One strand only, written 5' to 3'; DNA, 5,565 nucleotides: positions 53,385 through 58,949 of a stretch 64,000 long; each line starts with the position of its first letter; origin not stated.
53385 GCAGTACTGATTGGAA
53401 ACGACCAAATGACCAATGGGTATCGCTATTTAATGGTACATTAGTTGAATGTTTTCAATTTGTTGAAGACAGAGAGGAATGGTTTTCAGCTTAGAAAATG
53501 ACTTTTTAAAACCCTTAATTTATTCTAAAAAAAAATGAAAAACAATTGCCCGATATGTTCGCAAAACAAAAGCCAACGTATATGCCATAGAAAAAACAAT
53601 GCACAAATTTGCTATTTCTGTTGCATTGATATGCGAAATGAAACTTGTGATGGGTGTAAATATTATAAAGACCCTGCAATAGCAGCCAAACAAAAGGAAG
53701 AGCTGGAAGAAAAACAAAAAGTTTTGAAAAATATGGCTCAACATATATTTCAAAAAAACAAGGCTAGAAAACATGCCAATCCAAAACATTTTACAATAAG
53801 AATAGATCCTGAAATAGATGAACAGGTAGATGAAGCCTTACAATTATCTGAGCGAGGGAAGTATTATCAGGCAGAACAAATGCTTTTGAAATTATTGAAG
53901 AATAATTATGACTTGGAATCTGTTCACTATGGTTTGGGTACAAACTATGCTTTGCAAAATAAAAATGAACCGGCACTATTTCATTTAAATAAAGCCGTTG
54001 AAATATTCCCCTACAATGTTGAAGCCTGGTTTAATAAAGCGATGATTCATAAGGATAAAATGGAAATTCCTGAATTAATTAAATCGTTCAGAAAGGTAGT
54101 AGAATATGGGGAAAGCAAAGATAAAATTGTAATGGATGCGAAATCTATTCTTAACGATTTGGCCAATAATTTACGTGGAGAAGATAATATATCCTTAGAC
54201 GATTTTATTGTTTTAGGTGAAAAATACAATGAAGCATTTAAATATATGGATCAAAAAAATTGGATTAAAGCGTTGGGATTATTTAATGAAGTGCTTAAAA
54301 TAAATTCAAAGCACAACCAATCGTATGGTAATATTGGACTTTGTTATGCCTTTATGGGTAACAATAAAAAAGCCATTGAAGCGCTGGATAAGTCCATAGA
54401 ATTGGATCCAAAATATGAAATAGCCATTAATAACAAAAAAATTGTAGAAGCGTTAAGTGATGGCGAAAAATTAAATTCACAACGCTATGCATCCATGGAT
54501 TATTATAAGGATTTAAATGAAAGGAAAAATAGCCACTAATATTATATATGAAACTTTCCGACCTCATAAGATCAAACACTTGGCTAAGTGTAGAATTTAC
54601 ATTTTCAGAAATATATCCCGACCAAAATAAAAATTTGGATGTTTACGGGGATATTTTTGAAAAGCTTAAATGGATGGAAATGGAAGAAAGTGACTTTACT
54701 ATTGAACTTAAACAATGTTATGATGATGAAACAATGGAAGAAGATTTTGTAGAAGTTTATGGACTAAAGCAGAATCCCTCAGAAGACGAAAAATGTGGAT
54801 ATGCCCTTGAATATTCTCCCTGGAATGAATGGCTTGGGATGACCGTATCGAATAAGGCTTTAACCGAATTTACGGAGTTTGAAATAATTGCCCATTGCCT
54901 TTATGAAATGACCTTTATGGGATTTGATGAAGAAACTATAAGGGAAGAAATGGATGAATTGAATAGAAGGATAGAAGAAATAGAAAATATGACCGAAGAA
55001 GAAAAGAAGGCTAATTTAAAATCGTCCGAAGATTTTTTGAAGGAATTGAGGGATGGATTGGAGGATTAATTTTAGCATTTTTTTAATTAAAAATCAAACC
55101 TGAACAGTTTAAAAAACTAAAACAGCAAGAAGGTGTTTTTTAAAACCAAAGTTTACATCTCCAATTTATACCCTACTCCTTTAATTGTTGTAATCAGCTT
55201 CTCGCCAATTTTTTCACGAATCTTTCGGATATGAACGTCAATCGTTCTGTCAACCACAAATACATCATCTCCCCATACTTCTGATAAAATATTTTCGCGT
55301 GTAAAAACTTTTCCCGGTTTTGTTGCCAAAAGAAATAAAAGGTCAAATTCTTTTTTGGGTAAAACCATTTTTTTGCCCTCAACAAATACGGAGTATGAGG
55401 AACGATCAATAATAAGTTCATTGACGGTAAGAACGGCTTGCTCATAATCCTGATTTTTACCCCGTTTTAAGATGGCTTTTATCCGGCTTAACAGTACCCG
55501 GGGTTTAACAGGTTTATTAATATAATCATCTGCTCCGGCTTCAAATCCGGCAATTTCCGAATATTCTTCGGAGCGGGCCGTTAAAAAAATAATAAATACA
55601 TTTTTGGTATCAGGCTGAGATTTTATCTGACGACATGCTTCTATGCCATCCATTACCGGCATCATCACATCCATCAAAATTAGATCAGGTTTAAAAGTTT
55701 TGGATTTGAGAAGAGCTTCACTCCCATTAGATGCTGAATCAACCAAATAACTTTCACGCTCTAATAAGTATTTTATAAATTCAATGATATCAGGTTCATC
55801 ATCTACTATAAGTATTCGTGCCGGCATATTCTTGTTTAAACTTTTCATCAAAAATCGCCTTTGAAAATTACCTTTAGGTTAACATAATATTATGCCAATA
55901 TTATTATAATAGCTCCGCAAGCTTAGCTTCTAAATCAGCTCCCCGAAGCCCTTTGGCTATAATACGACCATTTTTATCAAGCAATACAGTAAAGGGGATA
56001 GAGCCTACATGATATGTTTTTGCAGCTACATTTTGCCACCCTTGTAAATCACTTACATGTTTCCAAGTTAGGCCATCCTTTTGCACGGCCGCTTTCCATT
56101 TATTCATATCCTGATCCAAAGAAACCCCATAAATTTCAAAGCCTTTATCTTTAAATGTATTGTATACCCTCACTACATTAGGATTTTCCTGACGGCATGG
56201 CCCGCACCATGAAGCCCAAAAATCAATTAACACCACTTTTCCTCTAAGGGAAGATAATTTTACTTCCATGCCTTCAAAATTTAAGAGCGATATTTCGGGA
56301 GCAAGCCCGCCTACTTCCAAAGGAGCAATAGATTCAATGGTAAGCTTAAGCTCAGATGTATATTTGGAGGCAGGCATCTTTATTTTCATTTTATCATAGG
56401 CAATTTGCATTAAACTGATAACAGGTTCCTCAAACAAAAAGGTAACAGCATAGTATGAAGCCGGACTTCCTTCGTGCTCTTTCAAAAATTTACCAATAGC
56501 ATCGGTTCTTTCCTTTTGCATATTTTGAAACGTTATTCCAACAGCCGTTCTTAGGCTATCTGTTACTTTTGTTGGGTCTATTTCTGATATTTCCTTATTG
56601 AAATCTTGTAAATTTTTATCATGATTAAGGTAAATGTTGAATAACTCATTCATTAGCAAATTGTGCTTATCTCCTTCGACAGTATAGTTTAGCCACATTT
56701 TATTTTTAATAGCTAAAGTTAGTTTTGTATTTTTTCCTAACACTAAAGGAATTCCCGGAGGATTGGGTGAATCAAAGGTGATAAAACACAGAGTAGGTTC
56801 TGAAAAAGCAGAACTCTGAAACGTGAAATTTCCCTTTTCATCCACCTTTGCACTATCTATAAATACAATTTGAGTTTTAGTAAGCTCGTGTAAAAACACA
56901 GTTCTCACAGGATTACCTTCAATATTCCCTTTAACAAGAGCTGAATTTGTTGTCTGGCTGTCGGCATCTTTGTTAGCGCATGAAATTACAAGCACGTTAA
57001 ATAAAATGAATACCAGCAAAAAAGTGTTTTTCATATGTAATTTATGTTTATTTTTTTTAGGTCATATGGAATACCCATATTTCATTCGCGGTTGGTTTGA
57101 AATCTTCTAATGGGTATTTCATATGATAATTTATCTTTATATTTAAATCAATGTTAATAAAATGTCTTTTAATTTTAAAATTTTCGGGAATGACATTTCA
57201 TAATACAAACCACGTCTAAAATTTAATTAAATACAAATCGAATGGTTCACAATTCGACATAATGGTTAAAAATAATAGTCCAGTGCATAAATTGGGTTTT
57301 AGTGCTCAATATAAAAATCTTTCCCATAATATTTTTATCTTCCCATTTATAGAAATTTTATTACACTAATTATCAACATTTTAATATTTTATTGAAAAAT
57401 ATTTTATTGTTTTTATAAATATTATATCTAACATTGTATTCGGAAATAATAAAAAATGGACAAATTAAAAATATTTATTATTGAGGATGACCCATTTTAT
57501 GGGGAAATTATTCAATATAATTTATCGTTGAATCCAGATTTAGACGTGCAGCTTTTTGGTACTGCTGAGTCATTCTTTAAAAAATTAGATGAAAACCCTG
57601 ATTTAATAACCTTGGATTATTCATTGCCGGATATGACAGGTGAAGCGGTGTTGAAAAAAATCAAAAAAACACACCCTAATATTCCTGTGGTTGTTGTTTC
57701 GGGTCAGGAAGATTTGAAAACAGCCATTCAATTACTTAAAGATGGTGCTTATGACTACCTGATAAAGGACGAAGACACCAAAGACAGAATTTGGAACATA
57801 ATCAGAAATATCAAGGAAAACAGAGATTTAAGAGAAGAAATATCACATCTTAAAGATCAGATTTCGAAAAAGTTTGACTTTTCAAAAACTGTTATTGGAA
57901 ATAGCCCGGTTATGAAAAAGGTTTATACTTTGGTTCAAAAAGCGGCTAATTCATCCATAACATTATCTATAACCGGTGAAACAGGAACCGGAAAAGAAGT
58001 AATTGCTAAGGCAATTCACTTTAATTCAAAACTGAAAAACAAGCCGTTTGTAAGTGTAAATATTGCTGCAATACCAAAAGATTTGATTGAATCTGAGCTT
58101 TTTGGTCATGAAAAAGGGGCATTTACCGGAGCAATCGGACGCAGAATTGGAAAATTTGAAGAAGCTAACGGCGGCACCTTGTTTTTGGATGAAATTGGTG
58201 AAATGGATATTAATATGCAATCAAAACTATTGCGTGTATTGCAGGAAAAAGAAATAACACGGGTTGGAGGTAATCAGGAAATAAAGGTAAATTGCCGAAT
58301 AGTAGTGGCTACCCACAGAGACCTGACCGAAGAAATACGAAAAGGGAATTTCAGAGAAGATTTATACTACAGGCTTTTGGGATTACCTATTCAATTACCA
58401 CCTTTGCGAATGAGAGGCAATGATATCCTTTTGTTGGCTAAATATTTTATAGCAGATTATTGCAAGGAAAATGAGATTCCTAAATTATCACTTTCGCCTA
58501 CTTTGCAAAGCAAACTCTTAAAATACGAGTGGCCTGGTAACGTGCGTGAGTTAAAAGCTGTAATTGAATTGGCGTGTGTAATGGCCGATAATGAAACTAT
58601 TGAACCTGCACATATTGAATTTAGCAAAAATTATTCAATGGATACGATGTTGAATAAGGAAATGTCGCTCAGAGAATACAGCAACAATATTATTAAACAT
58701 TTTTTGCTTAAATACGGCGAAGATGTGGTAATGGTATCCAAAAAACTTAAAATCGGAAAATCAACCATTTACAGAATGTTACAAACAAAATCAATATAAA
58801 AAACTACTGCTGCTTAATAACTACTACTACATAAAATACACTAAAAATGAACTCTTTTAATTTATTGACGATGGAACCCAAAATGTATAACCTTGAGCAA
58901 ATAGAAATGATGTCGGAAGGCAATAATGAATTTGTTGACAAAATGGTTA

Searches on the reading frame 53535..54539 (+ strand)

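Call 50: search_protein_families(library=pfam, proteins=[window:53535-54539:+], max_evalue=0.001)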
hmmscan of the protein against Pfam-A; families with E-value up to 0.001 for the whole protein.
window:53535-54539:+ (334 aa): 11 families
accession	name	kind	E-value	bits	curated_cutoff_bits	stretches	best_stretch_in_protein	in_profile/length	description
PF00515.34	TPR_1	-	4.7e-18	64.6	27.8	1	263-294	3-34/34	Tetratricopeptide repeat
PF07719.23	TPR_2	-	2.6e-16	58.8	27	1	264-294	4-34/34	Tetratricopeptide repeat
PF13181.12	TPR_8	-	1.5e-11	43.9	25.7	1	262-294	2-34/34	Tetratricopeptide repeat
PF13424.12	TPR_12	-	2.2e-11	44.2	30.1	1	237-292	13-76/77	Tetratricopeptide repeat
PF13431.12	TPR_17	-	3.4e-08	33.6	24.4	0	151-173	2-24/34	Tetratricopeptide repeat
PF13428.12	TPR_14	-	7.5e-08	32.8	23.5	0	132-169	5-42/44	Tetratricopeptide repeat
PF13414.12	TPR_11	-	2.7e-07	30.6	26.8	0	138-170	4-36/42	TPR repeat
PF14559.12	TPR_19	-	1.8e-06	28.6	25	0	238-293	2-57/68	Tetratricopeptide repeat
PF13174.12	TPR_6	-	2.1e-06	28.4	26.3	0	267-293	6-32/33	Tetratricopeptide repeat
PF13432.12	TPR_16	-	0.00027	21.8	32.7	0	237-294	7-64/65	Tetratricopeptide repeat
PF13371.12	TPR_9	-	0.00079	19.8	35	0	237-295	5-63/73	Tetratricopeptide repeat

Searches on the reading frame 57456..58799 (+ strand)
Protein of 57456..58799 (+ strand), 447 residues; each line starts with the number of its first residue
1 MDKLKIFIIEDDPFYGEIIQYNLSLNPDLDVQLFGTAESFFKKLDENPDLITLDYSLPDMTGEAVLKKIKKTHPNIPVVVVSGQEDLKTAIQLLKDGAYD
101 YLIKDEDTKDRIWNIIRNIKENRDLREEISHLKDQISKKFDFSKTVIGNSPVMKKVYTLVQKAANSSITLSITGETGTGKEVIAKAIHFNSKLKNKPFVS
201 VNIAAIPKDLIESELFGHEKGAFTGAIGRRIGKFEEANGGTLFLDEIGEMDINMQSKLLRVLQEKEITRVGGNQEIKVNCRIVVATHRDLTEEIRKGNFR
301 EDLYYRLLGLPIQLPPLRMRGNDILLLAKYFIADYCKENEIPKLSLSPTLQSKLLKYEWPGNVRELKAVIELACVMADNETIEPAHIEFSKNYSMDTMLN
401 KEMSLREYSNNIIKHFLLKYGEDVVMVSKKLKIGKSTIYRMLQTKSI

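Call 50: search_protein_families(library=pfam, proteins=[window:57456-58799:+], max_evalue=0.001)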
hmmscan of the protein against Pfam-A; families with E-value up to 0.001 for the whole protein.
window:57456-58799:+ (447 aa): 6 families
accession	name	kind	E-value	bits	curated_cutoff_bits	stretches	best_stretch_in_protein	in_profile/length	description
PF00158.32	Sigma54_activat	-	7.4e-72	240.9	20.2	1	146-312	1-167/168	Sigma-54 interaction domain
PF14532.12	Sigma54_activ_2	-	9.4e-23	81.4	25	1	147-317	1-138/138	Sigma-54 interaction domain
PF25601.1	AAA_lid_14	-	3.1e-20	72.2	27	1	318-389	1-72/87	AAA+ ATPase lid domain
PF00072.30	Response_reg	-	5.5e-20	72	30.2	1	6-109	1-104/111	Response regulator receiver domain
PF07728.20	AAA_5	-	1.8e-06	28.5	22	1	172-290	4-124/139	AAA domain (dynein-related subfamily)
PF01078.27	Mg_chelatase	-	0.00064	19.6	20.3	0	163-283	18-153/207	Magnesium chelatase, subunit ChlI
